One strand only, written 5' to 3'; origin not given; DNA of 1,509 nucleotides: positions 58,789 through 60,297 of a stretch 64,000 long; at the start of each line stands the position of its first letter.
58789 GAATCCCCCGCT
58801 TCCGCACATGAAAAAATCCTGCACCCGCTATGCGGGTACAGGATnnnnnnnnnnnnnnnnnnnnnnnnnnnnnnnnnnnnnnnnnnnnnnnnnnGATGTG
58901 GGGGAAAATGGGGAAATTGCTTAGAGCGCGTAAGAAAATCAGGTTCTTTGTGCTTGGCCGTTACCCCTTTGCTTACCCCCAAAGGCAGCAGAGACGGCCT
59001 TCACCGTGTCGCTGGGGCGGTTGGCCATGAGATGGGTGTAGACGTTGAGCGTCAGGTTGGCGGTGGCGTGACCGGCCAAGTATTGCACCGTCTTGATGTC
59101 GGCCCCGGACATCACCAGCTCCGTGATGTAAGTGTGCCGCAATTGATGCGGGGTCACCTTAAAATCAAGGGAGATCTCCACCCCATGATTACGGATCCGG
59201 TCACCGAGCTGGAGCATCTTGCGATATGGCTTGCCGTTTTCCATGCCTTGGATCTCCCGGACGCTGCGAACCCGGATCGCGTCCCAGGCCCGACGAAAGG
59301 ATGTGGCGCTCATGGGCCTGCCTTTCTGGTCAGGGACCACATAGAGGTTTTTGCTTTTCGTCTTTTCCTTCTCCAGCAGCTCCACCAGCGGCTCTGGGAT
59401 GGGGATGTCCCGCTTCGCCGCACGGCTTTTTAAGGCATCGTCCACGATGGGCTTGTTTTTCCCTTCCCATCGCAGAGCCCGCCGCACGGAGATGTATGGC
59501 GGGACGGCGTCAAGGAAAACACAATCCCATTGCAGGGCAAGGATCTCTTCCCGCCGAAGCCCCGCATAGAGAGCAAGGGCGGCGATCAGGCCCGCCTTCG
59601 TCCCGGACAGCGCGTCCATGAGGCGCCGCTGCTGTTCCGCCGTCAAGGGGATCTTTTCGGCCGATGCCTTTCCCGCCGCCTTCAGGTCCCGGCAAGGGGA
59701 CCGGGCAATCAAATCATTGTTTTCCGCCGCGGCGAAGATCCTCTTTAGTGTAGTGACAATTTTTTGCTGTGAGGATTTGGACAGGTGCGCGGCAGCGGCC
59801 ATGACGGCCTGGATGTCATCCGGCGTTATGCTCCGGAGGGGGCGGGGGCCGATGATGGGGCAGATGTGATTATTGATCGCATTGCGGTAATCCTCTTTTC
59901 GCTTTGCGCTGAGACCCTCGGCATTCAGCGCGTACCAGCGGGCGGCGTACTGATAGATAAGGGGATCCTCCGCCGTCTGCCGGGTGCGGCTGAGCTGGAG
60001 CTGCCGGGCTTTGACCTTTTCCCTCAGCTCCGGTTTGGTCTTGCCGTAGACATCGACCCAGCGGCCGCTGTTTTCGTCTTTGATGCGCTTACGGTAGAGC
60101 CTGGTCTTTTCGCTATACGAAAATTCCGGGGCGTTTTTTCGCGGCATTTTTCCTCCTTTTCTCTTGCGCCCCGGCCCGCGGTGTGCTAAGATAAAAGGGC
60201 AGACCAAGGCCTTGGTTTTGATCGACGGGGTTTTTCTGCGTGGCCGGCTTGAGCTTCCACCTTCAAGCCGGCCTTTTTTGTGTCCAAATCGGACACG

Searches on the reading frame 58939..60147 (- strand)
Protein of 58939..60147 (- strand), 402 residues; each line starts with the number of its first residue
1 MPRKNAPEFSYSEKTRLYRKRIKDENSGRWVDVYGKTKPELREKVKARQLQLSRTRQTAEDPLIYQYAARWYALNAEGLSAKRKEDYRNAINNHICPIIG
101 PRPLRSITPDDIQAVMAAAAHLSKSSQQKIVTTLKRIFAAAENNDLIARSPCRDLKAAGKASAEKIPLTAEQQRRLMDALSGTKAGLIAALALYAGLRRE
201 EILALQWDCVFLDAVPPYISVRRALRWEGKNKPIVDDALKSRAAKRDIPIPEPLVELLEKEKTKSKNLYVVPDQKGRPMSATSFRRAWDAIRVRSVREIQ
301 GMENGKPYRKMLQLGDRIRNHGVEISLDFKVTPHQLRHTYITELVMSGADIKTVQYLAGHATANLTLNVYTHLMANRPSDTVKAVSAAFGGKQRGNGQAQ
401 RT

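Call 3: search_protein_families(library=pfam, proteins=[window:58939-60144:-], max_evalue=1)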
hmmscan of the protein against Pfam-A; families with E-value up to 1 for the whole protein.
window:58939-60144:- (401 aa): 4 families
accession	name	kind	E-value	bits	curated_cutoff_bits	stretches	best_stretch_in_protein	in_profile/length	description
PF00589.27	Phage_integrase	-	8.6e-21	74.9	27.1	1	167-374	3-170/172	Phage integrase family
PF22022.2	Phage_int_M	-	3e-10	40.6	27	1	66-157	4-96/96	Phage integrase central domain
PF14659.12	Phage_int_SAM_3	-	3.8e-06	27.5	22.6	1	66-113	5-52/58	Phage integrase, N-terminal SAM-like domain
PF02491.25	SHS2_FTSA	-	0.13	13.1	25.4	1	104-137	18-52/79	SHS2 domain inserted in FTSA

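Call 4: search_protein_families(library=phrogs, proteins=[window:58939-60144:-], max_evalue=1)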
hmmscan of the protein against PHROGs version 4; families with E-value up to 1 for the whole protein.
window:58939-60144:- (401 aa): 11 families
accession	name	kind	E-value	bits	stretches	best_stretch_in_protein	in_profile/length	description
phrog_1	-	integration and excision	1.8e-57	197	1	14-393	121-456/611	integrase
phrog_216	-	integration and excision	5.1e-29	102.3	1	125-385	14-237/301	integrase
phrog_7685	-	integration and excision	2.5e-14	54.4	1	324-383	175-234/240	integrase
phrog_7269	-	integration and excision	2.3e-05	25.3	1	325-376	23-73/89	integrase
phrog_23271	-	unknown function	9.7e-05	23.3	1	327-365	6-44/67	-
phrog_26960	-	unknown function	0.00016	22.9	1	53-129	60-139/146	-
phrog_5127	-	integration and excision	0.0071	16.9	1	21-204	69-234/355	integrase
phrog_23783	-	integration and excision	0.022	15.8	1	35-143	37-141/162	integrase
phrog_35951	-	unknown function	0.027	15.9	1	332-384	23-74/97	-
phrog_34557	-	integration and excision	0.29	11.8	1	326-365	121-160/183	integrase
phrog_19880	-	transcription regulation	0.73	11.1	0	66-88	9-31/136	transcriptional regulator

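Call 35: find_related_loci(query=window:58939-60144:-, collection=genome_contigs, flank=7000)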
Query window:58939-60144:- (401 aa) in genome_contigs; peptide patterns used: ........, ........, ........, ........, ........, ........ (x = any residue, [..] = any of these).
396 stretches matched a pattern; 319 encode a relative of the query (tblastn E <= 1e-3); the best 80 are kept; 80 distinct loci.
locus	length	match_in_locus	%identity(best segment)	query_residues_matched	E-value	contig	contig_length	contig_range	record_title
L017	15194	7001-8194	58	1-401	1e-151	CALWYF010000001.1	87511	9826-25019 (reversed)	MAG: uncultured Oscillospiraceae bacterium isolate BRZ_NQ__bin25 genome assembly, contig: BRZ_NQ__NODE_245_length_87511_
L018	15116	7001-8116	60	21-391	1e-147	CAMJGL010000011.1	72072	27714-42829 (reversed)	MAG: uncultured Clostridia bacterium isolate SRR14812370_bin.32_metaWRAP_v1.3_MAG genome assembly, contig: ERZ12298802.5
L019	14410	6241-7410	56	1-390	5e-143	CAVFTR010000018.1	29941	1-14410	bacterium isolate G02651-L1_cleanbin_000005 genome assembly, contig: Spades_G02651-L1_contig_946, whole genome shotgun s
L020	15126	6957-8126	56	1-390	3e-141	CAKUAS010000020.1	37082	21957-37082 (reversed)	MAG: uncultured Oscillospiraceae bacterium isolate REFINED_METABAT215_TOP10_CONTIGS_1500_ASSEMBLY_K77_MERGED__Hadza_MoBi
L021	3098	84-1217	54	2-390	5e-133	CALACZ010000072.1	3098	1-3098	MAG TPA_asm: uncultured Firmicutes bacterium isolate SRR1747065_bin.135_CONCOCT_v1.1_MAG genome assembly, contig: ERZ808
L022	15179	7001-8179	50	1-388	2e-116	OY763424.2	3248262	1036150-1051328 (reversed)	MAG: Oscillospiraceae bacterium isolate 2653369c-2d6a-477d-a763-16f58a0da7c0 genome assembly, chromosome: 1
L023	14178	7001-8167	47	1-388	8e-115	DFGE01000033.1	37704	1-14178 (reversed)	MAG TPA_asm: Clostridiales bacterium UBA3758 UBA3758_contig_180, whole genome shotgun sequence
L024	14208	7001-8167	47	1-388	8e-115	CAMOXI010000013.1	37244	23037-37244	MAG: uncultured Clostridia bacterium isolate SRR873600_bin.36_metaWRAP_v1.3_MAG genome assembly, contig: NODE_1810_lengt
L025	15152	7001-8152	47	6-388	2e-109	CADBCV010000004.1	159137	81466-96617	MAG: Ruminococcaceae bacterium isolate RUG13855 genome assembly, contig: RUG13855_asm_4, whole genome shotgun sequence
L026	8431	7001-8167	46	2-389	5e-109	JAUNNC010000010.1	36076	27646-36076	MAG: Eubacteriales bacterium isolate S32M_St_metabat_38_sub NODE_764_length_36076_cov_6.793898, whole genome shotgun seq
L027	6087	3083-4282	42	2-401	5e-102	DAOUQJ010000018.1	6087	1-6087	MAG TPA_asm: Oscillospiraceae bacterium isolate CSMAG_123 CSMAG_123_k141_4881362_length_6087_cov_15.9445, whole genome s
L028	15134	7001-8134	42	7-394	4e-89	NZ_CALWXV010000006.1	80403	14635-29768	MAG: uncultured Flavonifractor sp. isolate BRZ_II__bin16 BRZ_II__NODE_437_length_80403_cov_27.134377, whole genome shotg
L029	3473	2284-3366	41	1-395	7e-90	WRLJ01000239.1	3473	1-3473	MAG: Oscillospiraceae bacterium isolate Th196P3bin17 Ga0099364_10090355, whole genome shotgun sequence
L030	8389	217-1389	40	2-388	1e-88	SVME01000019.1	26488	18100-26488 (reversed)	MAG: Oscillospiraceae bacterium isolate SIG505 NODE_36442_length_26488_cov_2.153219, whole genome shotgun sequence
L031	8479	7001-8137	40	14-388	4e-86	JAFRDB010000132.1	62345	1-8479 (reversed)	MAG: Clostridia bacterium isolate RGIG2385 Goat_Ileum-4__c305383, whole genome shotgun sequence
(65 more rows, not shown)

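Call 102: find_related_loci(query=window:58939-60147:-, collection=viral_contigs, flank=6000)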
Query window:58939-60147:- (402 aa) in viral_contigs; peptide patterns used: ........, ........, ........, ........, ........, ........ (x = any residue, [..] = any of these).
62 stretches matched a pattern; 59 encode a relative of the query (tblastn E <= 1e-3); 59 distinct loci.
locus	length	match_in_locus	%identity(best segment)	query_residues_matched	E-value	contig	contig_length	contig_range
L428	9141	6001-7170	57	1-390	2e-152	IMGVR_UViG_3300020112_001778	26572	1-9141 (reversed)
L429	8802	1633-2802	56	1-390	8e-152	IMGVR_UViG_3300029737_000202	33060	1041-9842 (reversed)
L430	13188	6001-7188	56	1-395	2e-144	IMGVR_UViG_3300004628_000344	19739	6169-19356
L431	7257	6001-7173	56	1-391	7e-142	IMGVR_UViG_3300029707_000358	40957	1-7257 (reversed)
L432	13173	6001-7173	51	1-392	8e-135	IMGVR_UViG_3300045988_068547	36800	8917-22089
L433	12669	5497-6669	52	1-392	6e-134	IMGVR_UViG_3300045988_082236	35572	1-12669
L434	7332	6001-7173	51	1-392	4e-134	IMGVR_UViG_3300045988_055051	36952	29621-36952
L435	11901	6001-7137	54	1-390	3e-129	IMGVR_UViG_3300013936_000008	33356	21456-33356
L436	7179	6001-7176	49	1-391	9e-119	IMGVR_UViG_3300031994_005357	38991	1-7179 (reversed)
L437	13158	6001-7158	49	7-391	8e-118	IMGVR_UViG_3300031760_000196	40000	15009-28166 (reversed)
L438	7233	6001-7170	48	1-389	6e-116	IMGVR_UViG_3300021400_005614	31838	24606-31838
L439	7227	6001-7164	47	4-392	4e-116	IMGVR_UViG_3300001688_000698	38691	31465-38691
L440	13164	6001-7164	49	1-389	5e-115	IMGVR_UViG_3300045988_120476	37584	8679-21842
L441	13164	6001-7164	49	1-389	2e-114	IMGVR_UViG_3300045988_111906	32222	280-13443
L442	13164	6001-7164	49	1-389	2e-114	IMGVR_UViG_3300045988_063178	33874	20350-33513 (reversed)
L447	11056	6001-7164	49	1-389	2e-114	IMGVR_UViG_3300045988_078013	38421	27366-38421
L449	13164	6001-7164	49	1-389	3e-114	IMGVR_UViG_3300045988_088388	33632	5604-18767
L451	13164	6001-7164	48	8-395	2e-110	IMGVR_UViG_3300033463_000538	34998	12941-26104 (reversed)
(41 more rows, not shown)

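Call 107: search_protein_families(library=pfam, proteins=[L432:5076-5948:+, L442:5024-5950:+, L449:5272-5970:+, L432:4476-5021:+, L430:5251-5937:+, L023:3985-5694:+, L022:4549-5622:+, L018:3839-4969:+, L018:5218-6075:+, L017:5676-6182:+], max_evalue=0.001)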
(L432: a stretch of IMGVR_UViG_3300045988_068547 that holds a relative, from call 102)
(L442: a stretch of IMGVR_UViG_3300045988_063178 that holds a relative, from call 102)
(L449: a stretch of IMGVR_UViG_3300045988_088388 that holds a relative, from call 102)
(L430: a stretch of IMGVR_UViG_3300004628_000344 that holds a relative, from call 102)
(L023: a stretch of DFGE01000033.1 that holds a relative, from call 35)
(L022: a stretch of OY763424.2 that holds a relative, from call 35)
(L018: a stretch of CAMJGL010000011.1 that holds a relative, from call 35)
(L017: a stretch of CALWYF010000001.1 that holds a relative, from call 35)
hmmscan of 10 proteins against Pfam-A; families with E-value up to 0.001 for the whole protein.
L432:5076-5948:+ (290 aa): 1 family
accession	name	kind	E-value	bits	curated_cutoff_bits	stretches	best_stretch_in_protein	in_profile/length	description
PF07553.16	Lipoprotein_Ltp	-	5.9e-27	94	23.2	2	244-286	1-46/48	Host cell surface-exposed lipoprotein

L442:5024-5950:+ (308 aa): 0 families

L449:5272-5970:+ (232 aa): 0 families

L432:4476-5021:+ (181 aa): 0 families

L430:5251-5937:+ (228 aa): 0 families

L023:3985-5694:+ (569 aa): 3 families
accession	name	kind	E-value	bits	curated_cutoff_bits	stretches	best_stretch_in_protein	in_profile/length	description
PF13455.12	MUG113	-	1.3e-18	67.8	22.3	1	437-512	1-71/73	Meiotically up-regulated gene 113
PF13250.11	DUF4041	-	1.1e-14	54.5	27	1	261-316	2-56/56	Domain of unknown function (DUF4041)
PF10544.15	T5orf172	-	7.3e-14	52.6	20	1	422-512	2-98/101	T5orf172 domain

L022:4549-5622:+ (357 aa): 2 families
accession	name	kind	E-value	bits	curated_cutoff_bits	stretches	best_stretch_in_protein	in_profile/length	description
PF04313.20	HSDR_N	-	1.6e-17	64.5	25.1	1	22-125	2-197/198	Type I restriction enzyme R protein N terminus (HSDR_N)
PF13588.12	HSDR_N_2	-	5.7e-08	33.3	25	1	45-120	20-96/110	Type I restriction enzyme R protein N terminus (HSDR_N)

L018:3839-4969:+ (376 aa): 2 families
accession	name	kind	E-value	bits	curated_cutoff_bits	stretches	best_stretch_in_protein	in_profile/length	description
PF00929.31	RNase_T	-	4.1e-32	112.4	24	1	194-364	1-160/164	Exonuclease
PF01612.26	DNA_pol_A_exo1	-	0.00014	22.2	23.6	0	193-347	22-127/173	3'-5' exonuclease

L018:5218-6075:+ (285 aa): 1 family
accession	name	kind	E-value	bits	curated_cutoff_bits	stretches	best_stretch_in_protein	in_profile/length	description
PF02498.22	Bro-N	-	2.2e-12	47.8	25.6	1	25-117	2-86/96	BRO family, N-terminal domain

L017:5676-6182:+ (168 aa): 0 families
